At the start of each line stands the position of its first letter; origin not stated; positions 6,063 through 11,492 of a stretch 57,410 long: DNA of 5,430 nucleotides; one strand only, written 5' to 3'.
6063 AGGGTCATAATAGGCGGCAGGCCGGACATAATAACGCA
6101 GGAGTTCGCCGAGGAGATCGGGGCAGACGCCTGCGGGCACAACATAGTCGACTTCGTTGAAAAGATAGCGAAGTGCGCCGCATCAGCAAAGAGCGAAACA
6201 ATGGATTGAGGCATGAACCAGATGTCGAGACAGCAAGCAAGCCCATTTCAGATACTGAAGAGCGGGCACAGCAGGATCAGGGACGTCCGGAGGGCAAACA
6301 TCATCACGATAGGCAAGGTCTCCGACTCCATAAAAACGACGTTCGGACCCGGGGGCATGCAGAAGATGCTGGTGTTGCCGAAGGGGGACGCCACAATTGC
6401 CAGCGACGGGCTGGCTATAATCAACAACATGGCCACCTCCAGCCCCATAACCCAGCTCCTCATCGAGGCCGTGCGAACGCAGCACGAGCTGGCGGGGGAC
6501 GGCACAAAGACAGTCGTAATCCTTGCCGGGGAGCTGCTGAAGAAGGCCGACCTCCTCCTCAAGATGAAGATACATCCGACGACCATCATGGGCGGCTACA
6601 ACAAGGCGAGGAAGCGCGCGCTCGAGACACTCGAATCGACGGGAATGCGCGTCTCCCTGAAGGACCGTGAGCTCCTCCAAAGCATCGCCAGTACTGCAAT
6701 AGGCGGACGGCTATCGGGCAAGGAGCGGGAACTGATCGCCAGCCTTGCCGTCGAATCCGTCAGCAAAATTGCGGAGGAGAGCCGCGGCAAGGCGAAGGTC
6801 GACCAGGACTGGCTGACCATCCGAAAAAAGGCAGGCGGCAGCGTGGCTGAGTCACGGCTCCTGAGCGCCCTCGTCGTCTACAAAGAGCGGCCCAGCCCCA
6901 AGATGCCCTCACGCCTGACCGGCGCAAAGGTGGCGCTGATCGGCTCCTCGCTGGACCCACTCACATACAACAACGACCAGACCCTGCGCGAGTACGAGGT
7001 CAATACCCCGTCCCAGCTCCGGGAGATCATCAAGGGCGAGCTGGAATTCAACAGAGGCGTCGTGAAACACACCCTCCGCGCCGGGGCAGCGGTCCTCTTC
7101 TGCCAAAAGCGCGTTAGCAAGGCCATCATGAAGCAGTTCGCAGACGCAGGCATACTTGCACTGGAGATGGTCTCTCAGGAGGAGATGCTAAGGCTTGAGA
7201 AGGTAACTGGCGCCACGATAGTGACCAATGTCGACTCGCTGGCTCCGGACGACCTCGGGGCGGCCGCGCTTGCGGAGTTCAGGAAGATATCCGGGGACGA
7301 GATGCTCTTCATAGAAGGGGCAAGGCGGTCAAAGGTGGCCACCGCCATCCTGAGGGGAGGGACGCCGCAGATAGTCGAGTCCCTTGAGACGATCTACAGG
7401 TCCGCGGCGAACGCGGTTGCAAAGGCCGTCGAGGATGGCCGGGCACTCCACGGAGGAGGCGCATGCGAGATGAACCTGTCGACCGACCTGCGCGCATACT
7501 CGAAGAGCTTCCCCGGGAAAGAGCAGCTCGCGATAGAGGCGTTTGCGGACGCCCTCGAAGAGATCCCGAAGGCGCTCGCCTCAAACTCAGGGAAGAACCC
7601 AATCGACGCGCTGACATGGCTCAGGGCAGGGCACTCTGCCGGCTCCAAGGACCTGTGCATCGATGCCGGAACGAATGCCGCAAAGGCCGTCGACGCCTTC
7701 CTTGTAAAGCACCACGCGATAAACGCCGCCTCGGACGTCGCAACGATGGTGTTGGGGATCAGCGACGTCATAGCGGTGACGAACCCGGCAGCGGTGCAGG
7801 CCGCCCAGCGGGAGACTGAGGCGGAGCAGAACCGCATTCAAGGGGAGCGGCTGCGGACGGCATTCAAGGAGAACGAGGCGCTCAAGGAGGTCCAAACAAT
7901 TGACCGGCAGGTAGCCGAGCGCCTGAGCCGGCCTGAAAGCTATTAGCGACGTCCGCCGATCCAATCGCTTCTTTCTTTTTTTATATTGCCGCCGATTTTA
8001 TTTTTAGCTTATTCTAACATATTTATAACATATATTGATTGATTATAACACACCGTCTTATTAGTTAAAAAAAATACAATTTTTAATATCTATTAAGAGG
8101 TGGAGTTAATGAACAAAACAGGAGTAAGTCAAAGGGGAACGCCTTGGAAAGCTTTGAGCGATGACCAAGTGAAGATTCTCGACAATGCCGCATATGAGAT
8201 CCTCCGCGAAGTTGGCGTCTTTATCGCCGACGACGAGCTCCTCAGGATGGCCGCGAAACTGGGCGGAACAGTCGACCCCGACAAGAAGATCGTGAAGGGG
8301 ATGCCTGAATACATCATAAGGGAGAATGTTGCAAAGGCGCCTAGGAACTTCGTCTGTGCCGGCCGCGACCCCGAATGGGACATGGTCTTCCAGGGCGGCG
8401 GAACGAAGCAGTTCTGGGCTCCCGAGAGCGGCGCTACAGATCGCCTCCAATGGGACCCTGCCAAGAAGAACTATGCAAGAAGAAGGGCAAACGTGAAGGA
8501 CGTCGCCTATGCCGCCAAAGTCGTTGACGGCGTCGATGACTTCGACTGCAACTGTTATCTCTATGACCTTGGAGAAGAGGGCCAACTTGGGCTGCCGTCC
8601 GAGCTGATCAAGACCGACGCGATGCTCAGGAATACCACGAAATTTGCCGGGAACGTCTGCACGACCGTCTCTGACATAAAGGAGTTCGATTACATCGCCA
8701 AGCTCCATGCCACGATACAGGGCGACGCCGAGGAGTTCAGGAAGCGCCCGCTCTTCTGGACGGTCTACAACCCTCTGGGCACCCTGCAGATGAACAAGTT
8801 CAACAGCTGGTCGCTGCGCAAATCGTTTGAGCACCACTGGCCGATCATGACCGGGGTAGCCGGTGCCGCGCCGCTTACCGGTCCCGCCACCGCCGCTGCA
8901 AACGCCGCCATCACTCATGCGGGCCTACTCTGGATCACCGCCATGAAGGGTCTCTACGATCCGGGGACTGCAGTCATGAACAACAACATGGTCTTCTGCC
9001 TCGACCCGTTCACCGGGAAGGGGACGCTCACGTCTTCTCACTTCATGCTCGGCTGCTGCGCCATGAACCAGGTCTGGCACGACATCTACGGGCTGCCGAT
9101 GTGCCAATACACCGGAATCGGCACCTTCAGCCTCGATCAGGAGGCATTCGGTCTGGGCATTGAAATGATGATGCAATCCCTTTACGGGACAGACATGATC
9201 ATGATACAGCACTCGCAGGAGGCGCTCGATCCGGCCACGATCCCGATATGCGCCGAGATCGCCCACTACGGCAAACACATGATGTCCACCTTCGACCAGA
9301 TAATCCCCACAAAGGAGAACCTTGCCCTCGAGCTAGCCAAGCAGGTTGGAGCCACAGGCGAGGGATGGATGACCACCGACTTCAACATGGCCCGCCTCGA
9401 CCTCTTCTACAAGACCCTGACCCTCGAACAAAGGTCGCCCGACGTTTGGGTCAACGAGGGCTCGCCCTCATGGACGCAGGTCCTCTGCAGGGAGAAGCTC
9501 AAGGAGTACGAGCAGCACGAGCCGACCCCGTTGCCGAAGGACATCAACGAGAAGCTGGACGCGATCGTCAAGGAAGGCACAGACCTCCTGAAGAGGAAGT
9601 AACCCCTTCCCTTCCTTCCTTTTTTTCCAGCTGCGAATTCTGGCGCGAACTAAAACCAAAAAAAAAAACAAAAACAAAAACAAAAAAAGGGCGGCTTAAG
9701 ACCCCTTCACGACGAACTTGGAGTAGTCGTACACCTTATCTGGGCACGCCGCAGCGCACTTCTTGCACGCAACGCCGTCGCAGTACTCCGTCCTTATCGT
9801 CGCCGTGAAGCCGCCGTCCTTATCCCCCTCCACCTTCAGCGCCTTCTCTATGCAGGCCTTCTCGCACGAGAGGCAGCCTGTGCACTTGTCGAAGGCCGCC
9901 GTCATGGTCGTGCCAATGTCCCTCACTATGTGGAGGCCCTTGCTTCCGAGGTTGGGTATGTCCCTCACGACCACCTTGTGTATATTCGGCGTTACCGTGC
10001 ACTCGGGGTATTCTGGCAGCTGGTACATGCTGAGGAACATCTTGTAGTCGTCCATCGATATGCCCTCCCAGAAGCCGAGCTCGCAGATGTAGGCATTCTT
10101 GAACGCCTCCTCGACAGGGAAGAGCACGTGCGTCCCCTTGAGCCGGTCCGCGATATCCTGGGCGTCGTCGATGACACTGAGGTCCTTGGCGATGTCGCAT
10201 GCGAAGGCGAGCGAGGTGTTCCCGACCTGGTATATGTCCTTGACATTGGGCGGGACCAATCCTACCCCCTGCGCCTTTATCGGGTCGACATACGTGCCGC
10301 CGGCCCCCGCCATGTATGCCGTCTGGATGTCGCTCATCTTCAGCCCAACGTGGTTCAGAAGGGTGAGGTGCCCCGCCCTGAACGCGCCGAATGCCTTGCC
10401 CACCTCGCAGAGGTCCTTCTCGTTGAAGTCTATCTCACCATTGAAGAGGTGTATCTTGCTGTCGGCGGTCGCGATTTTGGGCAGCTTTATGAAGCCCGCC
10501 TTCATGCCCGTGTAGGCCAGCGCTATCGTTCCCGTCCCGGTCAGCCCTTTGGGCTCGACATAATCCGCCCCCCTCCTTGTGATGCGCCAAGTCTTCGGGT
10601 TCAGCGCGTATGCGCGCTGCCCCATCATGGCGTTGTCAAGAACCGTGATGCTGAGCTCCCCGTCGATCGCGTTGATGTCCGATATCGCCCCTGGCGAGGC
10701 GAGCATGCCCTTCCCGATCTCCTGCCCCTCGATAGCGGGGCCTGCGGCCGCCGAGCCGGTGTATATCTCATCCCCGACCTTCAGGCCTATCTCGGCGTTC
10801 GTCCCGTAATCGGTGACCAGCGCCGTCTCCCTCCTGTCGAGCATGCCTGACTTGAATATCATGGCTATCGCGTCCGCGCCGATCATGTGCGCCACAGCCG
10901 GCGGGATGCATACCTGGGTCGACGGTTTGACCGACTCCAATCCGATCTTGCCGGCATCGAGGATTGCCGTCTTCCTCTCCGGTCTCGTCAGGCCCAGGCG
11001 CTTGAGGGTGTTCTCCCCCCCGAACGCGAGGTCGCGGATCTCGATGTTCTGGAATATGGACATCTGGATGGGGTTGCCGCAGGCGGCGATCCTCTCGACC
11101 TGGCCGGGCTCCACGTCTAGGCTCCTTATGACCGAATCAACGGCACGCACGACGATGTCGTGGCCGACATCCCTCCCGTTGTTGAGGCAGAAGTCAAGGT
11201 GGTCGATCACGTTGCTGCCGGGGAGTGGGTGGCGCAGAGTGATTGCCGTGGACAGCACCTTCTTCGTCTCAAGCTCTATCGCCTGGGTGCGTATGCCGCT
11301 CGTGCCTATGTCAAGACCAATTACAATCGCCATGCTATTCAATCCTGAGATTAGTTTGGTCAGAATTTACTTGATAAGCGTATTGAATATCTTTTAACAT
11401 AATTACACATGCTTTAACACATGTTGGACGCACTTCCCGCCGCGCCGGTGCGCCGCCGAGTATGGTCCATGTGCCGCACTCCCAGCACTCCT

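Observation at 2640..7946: MT2 methyltransferase operon carrying a MoxR AAA+ ATPase, a VWA protein, a second corrinoid protein and a private group II chaperonin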

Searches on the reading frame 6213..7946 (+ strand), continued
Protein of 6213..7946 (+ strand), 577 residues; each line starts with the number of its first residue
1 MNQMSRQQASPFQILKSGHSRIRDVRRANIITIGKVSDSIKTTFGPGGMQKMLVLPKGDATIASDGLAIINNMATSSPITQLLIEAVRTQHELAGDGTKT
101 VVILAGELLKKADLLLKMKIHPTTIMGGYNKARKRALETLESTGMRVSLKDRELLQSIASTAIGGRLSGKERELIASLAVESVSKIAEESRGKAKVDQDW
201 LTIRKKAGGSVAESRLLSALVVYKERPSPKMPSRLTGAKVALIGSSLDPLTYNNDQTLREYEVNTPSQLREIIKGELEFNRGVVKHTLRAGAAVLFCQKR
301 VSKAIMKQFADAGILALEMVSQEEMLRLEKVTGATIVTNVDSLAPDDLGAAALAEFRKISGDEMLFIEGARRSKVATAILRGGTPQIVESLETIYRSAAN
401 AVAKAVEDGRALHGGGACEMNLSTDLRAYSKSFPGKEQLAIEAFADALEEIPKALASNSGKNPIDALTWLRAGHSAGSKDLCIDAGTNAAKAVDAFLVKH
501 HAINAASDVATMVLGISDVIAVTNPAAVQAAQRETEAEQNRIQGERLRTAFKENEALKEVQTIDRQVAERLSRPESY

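Call 56: find_encoding_contigs(protein=P0153, flank=6000, max_places=1)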
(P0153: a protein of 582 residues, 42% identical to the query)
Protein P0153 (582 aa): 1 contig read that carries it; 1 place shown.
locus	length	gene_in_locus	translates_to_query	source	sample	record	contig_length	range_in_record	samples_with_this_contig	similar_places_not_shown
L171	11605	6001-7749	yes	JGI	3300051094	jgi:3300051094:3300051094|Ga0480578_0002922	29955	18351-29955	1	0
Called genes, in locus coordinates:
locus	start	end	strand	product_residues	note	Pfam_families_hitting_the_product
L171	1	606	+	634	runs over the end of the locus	PF00111:Fer2, PF17650:RACo_linker, PF17651:Raco_middle, PF14574:RACo_C_ter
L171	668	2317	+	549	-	PF00118:Cpn60_TCP1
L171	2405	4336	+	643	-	PF00111:Fer2, PF17650:RACo_linker, PF17651:Raco_middle, PF14574:RACo_C_ter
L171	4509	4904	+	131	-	-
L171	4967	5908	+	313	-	PF02007:MtrH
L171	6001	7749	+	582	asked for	PF00118:Cpn60_TCP1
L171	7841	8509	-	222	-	PF02607:B12-binding_2, PF02310:B12-binding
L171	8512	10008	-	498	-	PF06253:MTTB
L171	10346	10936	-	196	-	PF13412:HTH_24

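Call 75: search_protein_families(library=padloc, max_evalue=0.01, proteins=[window:6213-7946:+])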
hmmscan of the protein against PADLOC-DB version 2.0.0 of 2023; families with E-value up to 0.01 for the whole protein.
window:6213-7946:+ (577 aa): 0 families

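Call 78: find_encoding_contigs(protein=P0151, flank=6000, max_places=1)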
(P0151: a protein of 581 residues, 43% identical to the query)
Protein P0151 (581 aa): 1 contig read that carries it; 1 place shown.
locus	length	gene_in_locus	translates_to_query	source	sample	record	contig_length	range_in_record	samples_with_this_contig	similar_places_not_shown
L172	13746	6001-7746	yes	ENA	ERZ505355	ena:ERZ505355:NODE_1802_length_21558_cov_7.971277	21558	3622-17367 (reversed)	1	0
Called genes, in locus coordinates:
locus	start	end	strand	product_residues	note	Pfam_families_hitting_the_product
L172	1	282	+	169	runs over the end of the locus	PF13183:Fer4_8, PF13237:Fer4_10 (weak), PF12838:Fer4_7 (weak), PF13187:Fer4_9, PF13484:Fer4_16 (faint), PF13534:Fer4_17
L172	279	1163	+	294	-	PF02754:CCG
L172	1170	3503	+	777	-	PF00890:FAD_binding_2, PF01134:GIDA (weak), PF01266:DAO, PF07992:Pyr_redox_2, PF12831:FAD_oxidored, PF13450:NAD_binding_8, PF12838:Fer4_7, PF02662:FlpD, +11 more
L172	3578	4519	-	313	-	PF02737:3HCDH_N, PF03446:NAD_binding_2 (weak), PF00725:3HCDH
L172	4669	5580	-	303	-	PF02737:3HCDH_N, PF03446:NAD_binding_2 (weak), PF00725:3HCDH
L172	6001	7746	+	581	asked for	PF00118:Cpn60_TCP1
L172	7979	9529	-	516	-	PF02771:Acyl-CoA_dh_N, PF02770:Acyl-CoA_dh_M, PF00441:Acyl-CoA_dh_1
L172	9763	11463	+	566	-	PF02776:TPP_enzyme_N, PF00205:TPP_enzyme_M, PF02775:TPP_enzyme_C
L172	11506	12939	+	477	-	PF01565:FAD_binding_4, PF02913:FAD-oxidase_C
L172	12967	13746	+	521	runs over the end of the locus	PF01565:FAD_binding_4, PF02913:FAD-oxidase_C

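Call 79: find_encoding_contigs(protein=P0157, flank=6000, max_places=1)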
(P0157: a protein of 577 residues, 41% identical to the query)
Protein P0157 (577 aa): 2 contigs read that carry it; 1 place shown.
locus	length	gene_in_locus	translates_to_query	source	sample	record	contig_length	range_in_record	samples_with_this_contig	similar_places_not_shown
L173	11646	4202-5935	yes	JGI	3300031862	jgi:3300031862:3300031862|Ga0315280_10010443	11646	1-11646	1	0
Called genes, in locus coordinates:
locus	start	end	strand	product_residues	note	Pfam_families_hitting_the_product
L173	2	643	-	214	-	?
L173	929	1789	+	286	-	-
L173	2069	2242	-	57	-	PF23455:DUF7129 (faint), PF03604:Zn_ribbon_RPAB4 (weak)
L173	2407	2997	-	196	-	-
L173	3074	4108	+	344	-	PF01208:URO-D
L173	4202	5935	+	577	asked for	PF00118:Cpn60_TCP1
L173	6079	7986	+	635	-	PF00111:Fer2, PF17650:RACo_linker, PF17651:Raco_middle, PF14574:RACo_C_ter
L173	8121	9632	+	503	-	PF06253:MTTB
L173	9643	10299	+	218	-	PF02607:B12-binding_2, PF02310:B12-binding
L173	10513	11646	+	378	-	?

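Call 80: find_encoding_contigs(protein=P0172, flank=6000, max_places=1)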
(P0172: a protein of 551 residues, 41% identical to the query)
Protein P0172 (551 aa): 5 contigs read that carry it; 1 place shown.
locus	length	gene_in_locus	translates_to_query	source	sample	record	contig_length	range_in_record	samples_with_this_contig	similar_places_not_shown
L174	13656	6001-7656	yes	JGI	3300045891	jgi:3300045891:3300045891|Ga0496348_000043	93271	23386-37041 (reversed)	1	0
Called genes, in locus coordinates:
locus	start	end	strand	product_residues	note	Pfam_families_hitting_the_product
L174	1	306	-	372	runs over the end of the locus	PF01950:FBPase_3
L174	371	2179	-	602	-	PF00910:RNA_helicase (faint), PF04068:Fer4_RLI (weak), PF12837:Fer4_6 (faint), PF00037:Fer4 (weak), PF25199:nSTAND_NTPase5 (faint), PF02463:SMC_N (faint), PF00005:ABC_tran, PF00005:ABC_tran, +9 more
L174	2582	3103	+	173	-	PF02926:THUMP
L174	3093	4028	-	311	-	-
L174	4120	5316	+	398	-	PF04055:Radical_SAM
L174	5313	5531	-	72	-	PF00833:Ribosomal_S17e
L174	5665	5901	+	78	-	PF00125:Histone, PF00808:CBFD_NFYB_HMF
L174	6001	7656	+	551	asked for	PF00118:Cpn60_TCP1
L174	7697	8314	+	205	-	PF08433:KTI12 (weak), PF13207:AAA_17 (weak), PF13238:AAA_18, PF13521:AAA_28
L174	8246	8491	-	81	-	-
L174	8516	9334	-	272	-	-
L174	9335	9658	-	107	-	-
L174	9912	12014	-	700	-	PF00437:T2SSE, PF27713:UCP018868 (weak)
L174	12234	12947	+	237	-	PF09754:PAC2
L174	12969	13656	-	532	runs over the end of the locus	PF01702:TGT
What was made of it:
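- The canonical thermosome of this archaeal group (a MAG labelled Verstraetearchaeota) sits among housekeeping genes (call 80).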

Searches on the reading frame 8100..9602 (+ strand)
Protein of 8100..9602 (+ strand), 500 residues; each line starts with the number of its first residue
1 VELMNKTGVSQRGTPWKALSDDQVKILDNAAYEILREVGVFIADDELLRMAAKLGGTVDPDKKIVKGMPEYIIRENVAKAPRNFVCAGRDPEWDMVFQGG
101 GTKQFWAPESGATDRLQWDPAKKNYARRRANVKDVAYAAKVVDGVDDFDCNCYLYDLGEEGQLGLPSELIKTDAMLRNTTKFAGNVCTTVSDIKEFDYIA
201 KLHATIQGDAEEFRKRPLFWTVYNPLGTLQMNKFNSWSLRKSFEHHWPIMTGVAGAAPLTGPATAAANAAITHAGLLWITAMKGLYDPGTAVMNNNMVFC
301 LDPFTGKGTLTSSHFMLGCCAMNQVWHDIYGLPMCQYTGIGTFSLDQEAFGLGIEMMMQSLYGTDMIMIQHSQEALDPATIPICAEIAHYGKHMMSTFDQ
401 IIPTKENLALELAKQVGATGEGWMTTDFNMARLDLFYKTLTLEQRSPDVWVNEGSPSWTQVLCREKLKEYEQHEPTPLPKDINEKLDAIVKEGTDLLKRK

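Call 3: search_protein_families(library=pfam, proteins=[window:8100-9602:+])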
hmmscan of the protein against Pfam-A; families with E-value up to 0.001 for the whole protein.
window:8100-9602:+ (500 aa): 1 family
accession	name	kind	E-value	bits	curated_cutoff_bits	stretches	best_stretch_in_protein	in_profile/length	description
PF06253.16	MTTB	-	1e-21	77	25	1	10-491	25-493/500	Trimethylamine methyltransferase (MTTB)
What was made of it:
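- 8109..9602 (+): Second MttB-superfamily MT1 gene (non-Pyl); present or absent among close relatives. MTTB 77 bits (call 3).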

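Call 4: search_protein_families(library=ncbifam, proteins=[window:8100-9602:+])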
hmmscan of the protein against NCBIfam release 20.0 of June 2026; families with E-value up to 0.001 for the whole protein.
window:8100-9602:+ (500 aa): 1 family
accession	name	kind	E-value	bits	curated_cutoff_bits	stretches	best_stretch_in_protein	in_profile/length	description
TIGR02369.2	trimeth_pyl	equivalog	1.7e-45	155.4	525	1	17-492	4-467/469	[trimethylamine--corrinoid protein] Co-methyltransferase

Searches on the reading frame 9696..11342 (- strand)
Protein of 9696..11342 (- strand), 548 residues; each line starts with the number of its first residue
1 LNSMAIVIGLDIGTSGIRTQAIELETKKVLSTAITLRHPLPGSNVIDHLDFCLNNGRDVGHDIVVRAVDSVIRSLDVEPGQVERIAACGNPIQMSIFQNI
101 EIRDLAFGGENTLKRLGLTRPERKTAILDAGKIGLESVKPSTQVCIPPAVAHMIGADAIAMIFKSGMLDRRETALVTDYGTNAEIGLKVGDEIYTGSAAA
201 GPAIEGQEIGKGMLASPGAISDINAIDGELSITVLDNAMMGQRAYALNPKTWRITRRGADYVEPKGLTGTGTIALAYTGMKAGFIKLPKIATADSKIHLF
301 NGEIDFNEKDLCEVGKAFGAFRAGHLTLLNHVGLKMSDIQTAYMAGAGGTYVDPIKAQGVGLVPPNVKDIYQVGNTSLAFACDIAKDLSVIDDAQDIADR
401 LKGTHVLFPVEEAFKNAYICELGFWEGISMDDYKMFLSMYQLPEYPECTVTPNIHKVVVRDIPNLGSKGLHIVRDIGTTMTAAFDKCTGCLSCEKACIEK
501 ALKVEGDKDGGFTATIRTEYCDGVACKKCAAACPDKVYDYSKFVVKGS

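Call 3: search_protein_families(library=pfam, proteins=[window:9696-11342:-])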
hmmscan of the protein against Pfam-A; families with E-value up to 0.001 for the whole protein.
window:9696-11342:- (548 aa): 6 families
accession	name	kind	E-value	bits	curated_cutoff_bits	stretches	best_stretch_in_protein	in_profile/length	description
PF14574.11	RACo_C_ter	-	5.9e-57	193.1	27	1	172-426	1-251/261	C-terminal domain of RACo the ASKHA domain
PF17651.6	Raco_middle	-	2.2e-11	44.1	26.8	1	8-167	3-160/163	RACo middle region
PF12838.12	Fer4_7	-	3.4e-06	27.9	27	1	486-536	1-51/52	4Fe-4S dicluster domain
PF12837.12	Fer4_6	-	0.0002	21.6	25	0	485-501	7-23/24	4Fe-4S binding domain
PF00037.32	Fer4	-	0.00044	20.4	21.1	0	485-502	6-23/24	4Fe-4S binding domain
PF13187.11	Fer4_9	-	0.00046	20.6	27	1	486-536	1-50/52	4Fe-4S dicluster domain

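Call 4: search_protein_families(library=ncbifam, proteins=[window:9696-11342:-])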
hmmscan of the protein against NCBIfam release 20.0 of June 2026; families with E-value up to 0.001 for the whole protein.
window:9696-11342:- (548 aa): 4 families
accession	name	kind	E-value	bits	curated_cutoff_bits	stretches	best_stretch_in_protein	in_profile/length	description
TIGR04270.1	Rama_corrin_act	subfamily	6.5e-201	668.3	500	1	8-544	3-533/534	methylamine methyltransferase corrinoid protein reductive activase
NF040756.1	corr_regen_AcsV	exception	5.1e-28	97.8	800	2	7-228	211-429/632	corrinoid activation/regeneration protein AcsV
TIGR03048.1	PS_I_psaC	equivalog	8.2e-05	22.7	130.65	1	483-536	6-60/80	photosystem I iron-sulfur center protein PsaC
NF009053.0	PRK12387.1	subfamily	0.00029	20.7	204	1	482-536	35-88/180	formate hydrogenlyase complex iron-sulfur subunit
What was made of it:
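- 9696..11342 (-): RamA, the corrinoid reductive activase. TIGR04270 scores 668.3, above its cutoff of 500 (call 4).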
